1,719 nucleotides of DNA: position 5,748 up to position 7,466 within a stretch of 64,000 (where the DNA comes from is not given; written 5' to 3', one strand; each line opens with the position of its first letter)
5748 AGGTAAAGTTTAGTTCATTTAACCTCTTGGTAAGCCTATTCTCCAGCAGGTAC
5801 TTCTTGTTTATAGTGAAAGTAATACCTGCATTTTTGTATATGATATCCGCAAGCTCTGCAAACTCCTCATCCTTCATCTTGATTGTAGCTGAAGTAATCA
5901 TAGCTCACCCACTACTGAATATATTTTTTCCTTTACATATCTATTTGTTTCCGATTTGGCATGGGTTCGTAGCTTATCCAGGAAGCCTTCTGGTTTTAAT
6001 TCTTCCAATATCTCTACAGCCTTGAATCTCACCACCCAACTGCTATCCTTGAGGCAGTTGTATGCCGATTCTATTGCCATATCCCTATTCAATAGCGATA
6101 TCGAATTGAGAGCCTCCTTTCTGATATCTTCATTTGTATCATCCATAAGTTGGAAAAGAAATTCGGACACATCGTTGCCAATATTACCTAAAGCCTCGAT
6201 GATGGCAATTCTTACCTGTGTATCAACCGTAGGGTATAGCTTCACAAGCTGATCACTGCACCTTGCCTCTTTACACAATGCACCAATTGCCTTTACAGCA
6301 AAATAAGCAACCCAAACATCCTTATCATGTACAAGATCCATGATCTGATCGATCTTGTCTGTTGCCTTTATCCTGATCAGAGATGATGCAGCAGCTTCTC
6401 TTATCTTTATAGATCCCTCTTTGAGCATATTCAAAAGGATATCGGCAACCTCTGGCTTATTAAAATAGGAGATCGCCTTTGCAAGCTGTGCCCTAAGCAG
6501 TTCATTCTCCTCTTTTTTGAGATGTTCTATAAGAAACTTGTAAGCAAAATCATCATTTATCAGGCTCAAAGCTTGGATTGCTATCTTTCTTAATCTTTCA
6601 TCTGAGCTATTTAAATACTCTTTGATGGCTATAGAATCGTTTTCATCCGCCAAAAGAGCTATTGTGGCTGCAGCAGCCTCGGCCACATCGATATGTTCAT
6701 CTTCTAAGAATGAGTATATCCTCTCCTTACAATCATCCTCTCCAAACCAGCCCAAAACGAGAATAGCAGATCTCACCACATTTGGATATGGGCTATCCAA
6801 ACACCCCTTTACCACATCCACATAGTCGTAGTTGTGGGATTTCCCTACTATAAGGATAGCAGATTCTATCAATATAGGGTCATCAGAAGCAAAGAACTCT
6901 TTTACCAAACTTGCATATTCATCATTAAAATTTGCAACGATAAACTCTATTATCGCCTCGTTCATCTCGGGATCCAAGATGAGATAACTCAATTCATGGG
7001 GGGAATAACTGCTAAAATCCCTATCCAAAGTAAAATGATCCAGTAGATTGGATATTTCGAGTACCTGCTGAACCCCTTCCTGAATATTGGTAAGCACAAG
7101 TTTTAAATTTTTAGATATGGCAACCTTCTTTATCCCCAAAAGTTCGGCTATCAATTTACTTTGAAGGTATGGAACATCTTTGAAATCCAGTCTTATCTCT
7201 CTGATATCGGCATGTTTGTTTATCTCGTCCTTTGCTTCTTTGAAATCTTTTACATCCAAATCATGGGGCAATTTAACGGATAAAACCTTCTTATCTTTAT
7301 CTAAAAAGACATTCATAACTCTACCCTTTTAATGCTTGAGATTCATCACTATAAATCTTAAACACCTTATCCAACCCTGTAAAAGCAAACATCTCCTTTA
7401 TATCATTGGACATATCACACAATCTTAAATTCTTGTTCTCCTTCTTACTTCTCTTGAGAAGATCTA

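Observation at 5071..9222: Kinase-less partner-switching module (PAS-PAS-PP2C + STAS + STAS-HEAT fusion) spliced into the chemotaxis operon next to cheR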

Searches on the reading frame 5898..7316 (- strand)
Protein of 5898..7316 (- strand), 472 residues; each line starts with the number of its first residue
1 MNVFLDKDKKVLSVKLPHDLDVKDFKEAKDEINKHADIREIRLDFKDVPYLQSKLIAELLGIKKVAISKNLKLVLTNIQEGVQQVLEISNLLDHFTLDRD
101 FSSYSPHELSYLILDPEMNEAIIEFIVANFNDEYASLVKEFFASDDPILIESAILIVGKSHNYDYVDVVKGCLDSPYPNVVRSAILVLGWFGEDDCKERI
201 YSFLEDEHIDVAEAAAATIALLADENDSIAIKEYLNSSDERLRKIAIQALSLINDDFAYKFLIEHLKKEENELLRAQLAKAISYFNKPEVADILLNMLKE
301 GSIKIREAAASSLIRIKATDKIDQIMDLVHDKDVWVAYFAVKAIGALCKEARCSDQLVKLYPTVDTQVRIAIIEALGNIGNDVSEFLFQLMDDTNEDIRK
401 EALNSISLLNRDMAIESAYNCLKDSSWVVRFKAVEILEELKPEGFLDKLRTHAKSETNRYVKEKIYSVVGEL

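Call 3: search_protein_families(library=pfam, proteins=[window:5898-7316:-], max_evalue=0.01)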
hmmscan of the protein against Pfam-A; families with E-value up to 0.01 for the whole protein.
window:5898-7316:- (472 aa): 10 families
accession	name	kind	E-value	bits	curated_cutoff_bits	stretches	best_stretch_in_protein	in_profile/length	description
PF13646.12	HEAT_2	-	7.8e-41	138.7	27.7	5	385-464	2-82/88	HEAT repeats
PF02985.28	HEAT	-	5.5e-22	76.2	23.5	0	419-440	6-27/31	HEAT repeat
PF03130.22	HEAT_PBS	-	9.1e-10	38.5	20.9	0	368-381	1-14/27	PBS lyase HEAT-like repeat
PF01740.26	STAS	-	1.9e-08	34.4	22.6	1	8-99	7-101/106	STAS domain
PF13513.12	HEAT_EZ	-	2.5e-05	25.1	27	0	288-316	27-55/55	HEAT-like repeat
PF00514.29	Arm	-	2.7e-05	24.5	20.6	0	293-313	16-36/41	Armadillo/beta-catenin-like repeat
PF11698.14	V-ATPase_H_C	-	8.4e-05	23.1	27.2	0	384-408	87-111/117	V-ATPase subunit H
PF13466.11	STAS_2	-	8.8e-05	23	29.2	1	14-91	1-79/80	STAS domain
PF11838.14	ERAP1_C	-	0.00071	19.5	38.2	0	212-304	146-231/318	ERAP1-like C-terminal domain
PF12717.13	Cnd1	-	0.0072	16.8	26.4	0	379-441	18-86/162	non-SMC mitotic condensation complex subunit 1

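Call 9: find_homologous_proteins(query=window:5898-7316:-, max_evalue=0.001)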
Query window:5898-7316:- (472 aa): 158 proteins with E <= 0.001 among 8000 candidates; the best 120 are listed.
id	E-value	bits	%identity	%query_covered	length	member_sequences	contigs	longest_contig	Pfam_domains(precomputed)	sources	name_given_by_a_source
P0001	0.0e+0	1012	100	100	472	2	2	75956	PF01740.27,PF02985.29,PF03130.23,PF13646.13,PF13466.13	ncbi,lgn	-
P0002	2.6e-268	908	88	100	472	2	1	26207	PF12717.14,PF01740.27,PF00514.30,PF02985.29,PF03130.23,PF13646.13,PF13466.13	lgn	-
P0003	6.8e-250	847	81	100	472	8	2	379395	PF01740.27,PF00514.30,PF02985.29,PF03130.23,PF13513.13,PF13646.13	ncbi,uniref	ncbi:HEAT repeat domain-containing protein [Calditerrivibrio sp.]|uniref:HEAT repeat domain-containi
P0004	1.8e-248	843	82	100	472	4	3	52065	PF01740.27,PF02985.29,PF11838.15,PF03130.23,PF13646.13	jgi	-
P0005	1.3e-229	781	74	100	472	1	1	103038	PF01740.27,PF02985.29,PF11838.15,PF03130.23,PF13646.13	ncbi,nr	ncbi:MAG: HEAT repeat domain-containing protein [Calditerrivibrio sp.]|nr:HEAT repeat domain-contain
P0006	2.5e-205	701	69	98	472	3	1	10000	PF01740.27,PF00514.30,PF02985.29,PF03130.23,PF13646.13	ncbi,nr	ncbi:MAG: HEAT repeat domain-containing protein [Calditerrivibrio sp.]|nr:HEAT repeat domain-contain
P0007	3.7e-205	700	68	100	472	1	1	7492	PF01740.27,PF00514.30,PF02985.29,PF03130.23,PF13646.13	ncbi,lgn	ncbi:MAG: HEAT repeat domain-containing protein [Deferribacterales bacterium]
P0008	1.0e-204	699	69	97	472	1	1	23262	PF01740.27,PF00514.30,PF02985.29,PF03130.23,PF13646.13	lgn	-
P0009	7.0e-140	485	51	98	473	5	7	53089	PF01740.27,PF00514.30,PF02985.29,PF03130.23,PF13513.13,PF13646.13,PF11698.15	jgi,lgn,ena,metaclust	metaclust:\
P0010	3.4e-137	476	50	99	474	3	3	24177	PF01740.27,PF02985.29,PF03130.23,PF13513.13,PF13646.13,PF13466.13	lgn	-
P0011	9.2e-131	455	48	100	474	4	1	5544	PF01740.27,PF02985.29,PF03130.23,PF13646.13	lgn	-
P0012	3.1e-130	453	49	100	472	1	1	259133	PF01740.27,PF02985.29,PF13646.13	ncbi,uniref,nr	ncbi:STAS domain-containing protein [Deferribacter autotrophicus]|uniref:STAS domain-containing prot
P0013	6.5e-130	452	49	98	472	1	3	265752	PF12717.14,PF01740.27,PF02985.29,PF08713.18,PF03130.23,PF13646.13,PF11698.15,PF13466.13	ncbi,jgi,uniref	ncbi:HEAT repeat domain-containing protein [Deferribacter thermophilus]|uniref:HEAT repeat domain-co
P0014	2.7e-128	447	46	100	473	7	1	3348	PF01740.27,PF00514.30,PF02985.29,PF03130.23,PF13646.13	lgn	-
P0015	1.0e-127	445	46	100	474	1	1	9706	PF01740.27,PF02985.29,PF13646.13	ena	-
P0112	3.7e-35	140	27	93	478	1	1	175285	PF12717.14,PF01740.27,PF00514.30,PF25786.1,PF02985.29,PF03130.23,PF13513.13,PF01602.27,PF13646.13,PF23227.2,PF13466.13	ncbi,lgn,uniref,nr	ncbi:HEAT repeat domain-containing protein [Desulfurispira natronophila]|uniref:Anti-anti-sigma fact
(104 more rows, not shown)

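Call 12: find_related_loci(query=A1, collection=genome_contigs, flank=10000)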
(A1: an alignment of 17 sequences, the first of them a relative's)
Query A1 (472 aa) in genome_contigs; peptide patterns used: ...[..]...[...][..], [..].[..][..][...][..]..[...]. (x = any residue, [..] = any of these).
158 stretches matched a pattern; 39 encode a relative of the query (tblastn E <= 1e-3); 38 distinct loci.
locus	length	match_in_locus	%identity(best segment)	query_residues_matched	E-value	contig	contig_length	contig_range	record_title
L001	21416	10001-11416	81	1-472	0e+0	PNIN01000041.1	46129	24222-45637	MAG: Calditerrivibrio nitroreducens isolate ZAV-05 NODE_106_length_46129_cov_4.68344, whole genome shotgun sequence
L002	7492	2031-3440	68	1-470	0e+0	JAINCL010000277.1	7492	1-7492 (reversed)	MAG: Deferribacterales bacterium isolate BIN5 4643, whole genome shotgun sequence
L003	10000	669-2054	69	11-472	0e+0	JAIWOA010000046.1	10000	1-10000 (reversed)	MAG: Calditerrivibrio sp. isolate W28 contig-93_1375.1, whole genome shotgun sequence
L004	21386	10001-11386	51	9-469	2e-141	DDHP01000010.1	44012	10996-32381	MAG TPA_asm: Deferribacteraceae bacterium UBA1873 UBA1873_contig_94, whole genome shotgun sequence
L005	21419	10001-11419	48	1-472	4e-136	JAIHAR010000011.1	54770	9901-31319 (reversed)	MAG: Deferribacteraceae bacterium isolate M2_7_5_bin.3 scaffold_30, whole genome shotgun sequence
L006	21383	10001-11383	49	12-472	1e-134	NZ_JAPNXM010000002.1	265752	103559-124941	Deferribacter thermophilus strain BMA NODE_2_length_265752_cov_275.870470, whole genome shotgun sequence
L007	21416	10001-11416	47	1-472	4e-125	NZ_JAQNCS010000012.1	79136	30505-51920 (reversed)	Deferribacter abyssi strain JR contig00012, whole genome shotgun sequence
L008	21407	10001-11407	45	1-469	6e-123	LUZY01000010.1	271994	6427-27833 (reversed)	MAG: Deferribacterales bacterium Deferri_01 _contig_333923, whole genome shotgun sequence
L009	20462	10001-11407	45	1-469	4e-120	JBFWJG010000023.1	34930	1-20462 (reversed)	MAG: Deferribacterales bacterium isolate CA_2019_NHSR_13 NODE_2881_length_34930_cov_5.663563_NHSR, whole genome shotgun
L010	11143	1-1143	52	90-469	7e-118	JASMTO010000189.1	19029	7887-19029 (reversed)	MAG: bacterium isolate GSC-VFA-60_REP12 CoA_60C_k149_64685, whole genome shotgun sequence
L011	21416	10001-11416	44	1-472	9e-117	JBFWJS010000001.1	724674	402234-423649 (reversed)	MAG: Deferribacterales bacterium isolate CA_2019_NHSR_24 NODE_7_length_724674_cov_336.866287_NHSR, whole genome shotgun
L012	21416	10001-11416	43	1-472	1e-108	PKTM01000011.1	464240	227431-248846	MAG: Denitrovibrio sp. isolate BM701 sc_342, whole genome shotgun sequence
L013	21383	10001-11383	42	12-472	2e-108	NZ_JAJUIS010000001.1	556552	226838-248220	MAG: Seleniivibrio woodruffii isolate bin96 k141_300180_length_556552_cov_154.4509, whole genome shotgun sequence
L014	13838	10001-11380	41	12-471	3e-107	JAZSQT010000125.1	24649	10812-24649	MAG: Mucispirillaceae bacterium isolate T1900044541_TS20190007.MAGScoT_cleanbin_000008 SGB_70_k141_2313130, whole genome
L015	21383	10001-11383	42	12-472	3e-106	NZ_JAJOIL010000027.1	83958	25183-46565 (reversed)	MAG: Seleniivibrio sp. isolate S2C1195 S2CNODE_30_length_83958_cov_11.369959, whole genome shotgun sequence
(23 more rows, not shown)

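Call 24: find_encoding_contigs(protein=P0112, flank=10000, max_places=3)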
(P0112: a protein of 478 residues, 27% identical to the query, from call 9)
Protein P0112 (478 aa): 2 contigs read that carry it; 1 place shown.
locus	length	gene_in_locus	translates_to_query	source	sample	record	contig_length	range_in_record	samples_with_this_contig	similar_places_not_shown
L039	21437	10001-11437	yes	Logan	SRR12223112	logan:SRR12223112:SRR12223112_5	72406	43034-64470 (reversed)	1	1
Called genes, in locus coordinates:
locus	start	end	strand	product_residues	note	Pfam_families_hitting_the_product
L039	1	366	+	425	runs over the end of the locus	PF00275:EPSP_synthase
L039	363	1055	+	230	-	PF02224:Cytidylate_kin, PF13189:Cytidylate_kin2 (weak), PF13238:AAA_18 (faint), PF13207:AAA_17 (faint)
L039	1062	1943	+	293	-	PF02401:LYTB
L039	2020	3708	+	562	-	PF17092:PCB_OB (faint), PF21710:Spt6_S1 (faint), PF00575:S1, PF00575:S1, PF23459:S1_RRP5 (weak), PF00575:S1, PF23459:S1_RRP5 (weak), PF00575:S1, +2 more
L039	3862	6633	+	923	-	PF02465:FliD_N, PF07195:FliD_C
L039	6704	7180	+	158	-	PF02561:FliS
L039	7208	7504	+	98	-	-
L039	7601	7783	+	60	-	-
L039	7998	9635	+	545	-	PF00989:PAS (faint), PF13188:PAS_8 (faint), PF13426:PAS_9 (weak), PF07228:SpoIIE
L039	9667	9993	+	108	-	PF01740:STAS, PF13466:STAS_2 (weak)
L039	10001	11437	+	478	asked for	PF01740:STAS, PF13466:STAS_2 (weak), PF03130:HEAT_PBS (faint), PF13646:HEAT_2 (weak), PF00514:Arm (faint), PF01602:Adaptin_N (faint), PF02985:HEAT (faint), PF13646:HEAT_2, +4 more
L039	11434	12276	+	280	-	PF03705:CheR_N, PF01739:CheR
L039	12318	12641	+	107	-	-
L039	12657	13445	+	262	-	-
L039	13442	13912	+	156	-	-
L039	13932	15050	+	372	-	-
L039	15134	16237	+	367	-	PF01926:MMR_HSR1, PF02421:FeoB_N, PF06071:YchF-GTPase_C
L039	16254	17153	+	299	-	PF00696:AA_kinase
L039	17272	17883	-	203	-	PF00258:Flavodoxin_1, PF02525:Flavodoxin_2, PF03358:FMN_red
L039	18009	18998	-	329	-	PF03462:PCRF, PF00472:RF-1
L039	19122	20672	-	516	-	PF03023:MurJ, PF13440:Polysacc_synt_3, PF01554:MatE (weak)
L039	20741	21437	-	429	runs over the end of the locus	PF07690:MFS_1 (faint), PF20342:DUF6637 (faint)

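Call 35: predict_structure(alignment_id=A1)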
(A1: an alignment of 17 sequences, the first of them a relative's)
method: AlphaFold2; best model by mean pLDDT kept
length: 472 residues; sequences in the alignment: 17
mean_pLDDT: 94.1   pTM: 0.77
mean pLDDT of the five models: 94.1, 93.4, 93.4, 93.4, 92.9
residues with pLDDT >= 90: 427; 70-90: 44; 50-70: 1; < 50: 0
segments of 3 or more residues with pLDDT < 50: none
pLDDT, mean of each block of 10 residues (from residue 1): 82 91 92 88 93 90 92 93 90 90 92 91 95 95 96 97 95 97 97 93 94 96 92 94 95 95 96 96 94 96 96 96 95 95 97 97 96 97 96 97 97 97 96 97 95 95 93 67
secondary structure, 60 per line:
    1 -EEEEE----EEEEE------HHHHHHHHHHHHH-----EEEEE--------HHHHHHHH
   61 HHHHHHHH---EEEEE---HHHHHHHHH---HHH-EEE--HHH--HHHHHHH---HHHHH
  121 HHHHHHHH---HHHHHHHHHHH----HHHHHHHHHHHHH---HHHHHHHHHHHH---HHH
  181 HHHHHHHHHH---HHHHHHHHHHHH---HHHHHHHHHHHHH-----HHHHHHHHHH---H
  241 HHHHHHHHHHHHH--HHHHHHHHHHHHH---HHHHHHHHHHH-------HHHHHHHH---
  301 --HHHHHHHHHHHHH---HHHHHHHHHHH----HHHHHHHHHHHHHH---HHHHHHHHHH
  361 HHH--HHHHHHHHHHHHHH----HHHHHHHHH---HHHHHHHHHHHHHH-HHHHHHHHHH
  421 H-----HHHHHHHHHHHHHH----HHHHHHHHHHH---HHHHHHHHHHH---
elements in order: E2-6 E11-15 H22-34 E40-44 H53-68 E72-76 H80-88 E96-98 H106-112 H116-128 H132-142 H147-159 H163-174 H178-190 H194-205 H209-221 H227-236 H240-253 H256-268 H272-282 H290-297 H303-315 H319-329 H334-347 H351-363 H366-379 H384-392 H396-409 H411-421 H427-440 H445-455 H459-469

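Call 36: search_protein_representatives(alignment_id=A1)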
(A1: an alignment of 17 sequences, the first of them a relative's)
Query: 17 sequences, 472 profile positions. Proteins with E-value up to 0.001 (for the whole library): 106227; up to 1e-10: 35109; up to 1e-30: 4360. The best 150 are listed.
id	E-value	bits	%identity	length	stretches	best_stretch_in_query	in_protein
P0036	2.2e-188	643.3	-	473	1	1-472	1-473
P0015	1.4e-176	604.4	-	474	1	1-471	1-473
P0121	1.6e-175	600.9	-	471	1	1-470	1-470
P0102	1.8e-175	600.7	-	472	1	2-471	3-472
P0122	9.6e-170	581.9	-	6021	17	155-428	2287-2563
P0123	2.4e-165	567.3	-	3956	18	115-435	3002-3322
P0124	4.8e-156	536.7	-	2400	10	138-383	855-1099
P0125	1.7e-155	534.9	-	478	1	1-468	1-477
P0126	8.6e-154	529.2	-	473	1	1-471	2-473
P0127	4.6e-153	526.8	-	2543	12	120-415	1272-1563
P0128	1.2e-152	525.4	-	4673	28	107-424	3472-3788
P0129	8.5e-145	499.6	-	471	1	13-470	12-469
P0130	8.1e-138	476.6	-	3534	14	165-468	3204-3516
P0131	5.6e-137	473.8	-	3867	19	169-401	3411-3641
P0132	5.6e-137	473.8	-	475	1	7-470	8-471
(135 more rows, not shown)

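Call 40: search_protein_families(library=ncbifam, proteins=[window:5898-7316:-], max_evalue=0.1)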
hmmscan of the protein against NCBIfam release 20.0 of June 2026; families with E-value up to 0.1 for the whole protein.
window:5898-7316:- (472 aa): 10 families
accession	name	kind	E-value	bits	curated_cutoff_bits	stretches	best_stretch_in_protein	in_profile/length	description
NF045915.1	PhycobilmeDegNblB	equivalog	7.2e-19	68.2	300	2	296-458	39-206/214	phycobilisome degradation protein NblB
NF010374.0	PRK13800.1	equivalog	7.4e-15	54.3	1196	1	163-434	621-892/898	fumarate reductase/succinate dehydrogenase flavoprotein subunit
TIGR00377.1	ant_ant_sig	superfamily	1.3e-10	41.1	53.45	1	2-97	4-102/108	anti-sigma factor antagonist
NF058505.1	phyc_lyase_CpeY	equivalog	3.2e-10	39.2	600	2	305-435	68-200/419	C-phycoerythrin alpha-cysteine-82 phycoerythrobilin lyase CpeY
NF058502.1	phyc_lyase_CpcE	equivalog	3.5e-10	39.8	330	1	208-380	30-207/260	C-phycocyanin alpha-cysteine-84 phycocyanobilin lyase subunit CpcE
TIGR02886.1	spore_II_AA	equivalog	5.1e-07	29.7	114.75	1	6-95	4-96/106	anti-sigma F factor antagonist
TIGR02270.1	TIGR02270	subfamily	1.5e-06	27.6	206.8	1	134-303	118-283/410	TIGR02270 family protein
NF007244.0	PRK09687.1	equivalog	4.9e-05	22.8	275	1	320-435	90-216/285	putative lyase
NF058515.1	phyc_lyase_CpcF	equivalog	0.00024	20.8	220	0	414-453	136-176/200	C-phycocyanin alpha-cysteine-84 phycocyanobilin lyase subunit CpcF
NF045662.1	DVU0298_fam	equivalog_domain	0.0025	17.4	75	0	291-338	147-194/213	DVU0298 family protein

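Call 41: fold_search(model_id=the predicted structure, library=pdb)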
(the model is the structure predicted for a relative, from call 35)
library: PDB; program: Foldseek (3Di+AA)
matches with E <= 10: 1373; with E <= 0.001: 339
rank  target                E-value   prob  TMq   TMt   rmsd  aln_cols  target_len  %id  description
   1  6fsq                  3.6e-10  1.00  0.39  0.48  16.2       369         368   21  Structure of A3_bGFPD, an artificial bi-domain protein based on two different alphaRep domains : A3 and a GFP binding do (released 2018-08-08)
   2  6bzx_A                1.7e-07  1.00  0.43  0.65   6.0       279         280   25  Structure of the artificial complex alpha-Rep/Octarellin V.1 crystallized by counter diffusion in a capillary (released 2019-01-09)
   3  8u89_A                6.0e-07  1.00  0.43  0.37  10.1       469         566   13  The structure of the PP2A-B56Delta holoenzyme mutant - E197K (released 2024-01-10)
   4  8uwb_D                6.2e-07  1.00  0.43  0.37   9.0       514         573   13  Crystal structure of PP2A PPP2R1A-PPP2CA-PPP2R5E phosphatase. (released 2024-04-17)
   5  4rv1_C                7.0e-07  1.00  0.28  0.31  13.5       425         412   18  Crystal Structure of Engineered Protein. Northeast Structural Genomics Consortium (NESG) Target OR497. (released 2014-12-10)
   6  4rv1_A                7.0e-07  1.00  0.28  0.31  13.3       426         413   17  Crystal Structure of Engineered Protein. Northeast Structural Genomics Consortium (NESG) Target OR497. (released 2014-12-10)
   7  4zv6_A                9.8e-07  1.00  0.43  0.66   6.0       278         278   25  Crystal structure of the artificial alpharep-7 octarellinV.1 complex (released 2016-05-25)
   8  7pks_d                9.8e-07  1.00  0.40  0.26  13.2       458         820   16  Structural basis of Integrator-mediated transcription regulation (released 2021-12-08)
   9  8uwb_A                1.1e-06  1.00  0.42  0.36  11.9       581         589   13  Crystal structure of PP2A PPP2R1A-PPP2CA-PPP2R5E phosphatase. (released 2024-04-17)
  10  4rv1_B                1.3e-06  1.00  0.25  0.28  14.4       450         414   18  Crystal Structure of Engineered Protein. Northeast Structural Genomics Consortium (NESG) Target OR497. (released 2014-12-10)
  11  6ef4                  1.4e-06  1.00  0.49  0.41  10.9       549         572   12  Crystal structure of mouse PP2A Aalpha P179R mutant (released 2019-06-26)
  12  4xl5_C                2.2e-06  1.00  0.31  0.48   7.6       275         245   24  X-ray structure of bGFP-A / EGFP complex (released 2015-08-19)
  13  2iae_A                2.5e-06  1.00  0.41  0.36   9.1       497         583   14  Crystal structure of a protein phosphatase 2A (PP2A) holoenzyme. (released 2006-12-26)
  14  9mf5_A                2.6e-06  1.00  0.42  0.36  12.0       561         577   13  CryoEM structure of the Protein Phosphatase 2A (Abeta-B56gamma-Calpha) holoenzyme complex (released 2025-07-09)
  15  2ie3_A                2.9e-06  1.00  0.39  0.33  11.1       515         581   15  Structure of the Protein Phosphatase 2A Core Enzyme Bound to Tumor-inducing Toxins (released 2006-11-07)
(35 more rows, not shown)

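Call 70: search_protein_families(library=pfam, proteins=[L039:13932-15050:+], max_evalue=1)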
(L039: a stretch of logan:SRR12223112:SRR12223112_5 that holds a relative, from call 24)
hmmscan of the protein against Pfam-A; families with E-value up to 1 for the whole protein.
L039:13932-15050:+ (372 aa): 1 family
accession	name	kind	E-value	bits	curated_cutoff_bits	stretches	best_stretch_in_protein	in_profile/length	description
PF02120.21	Flg_hook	-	0.25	11.6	29.8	1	273-327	8-62/85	Flagellar hook-length control protein FliK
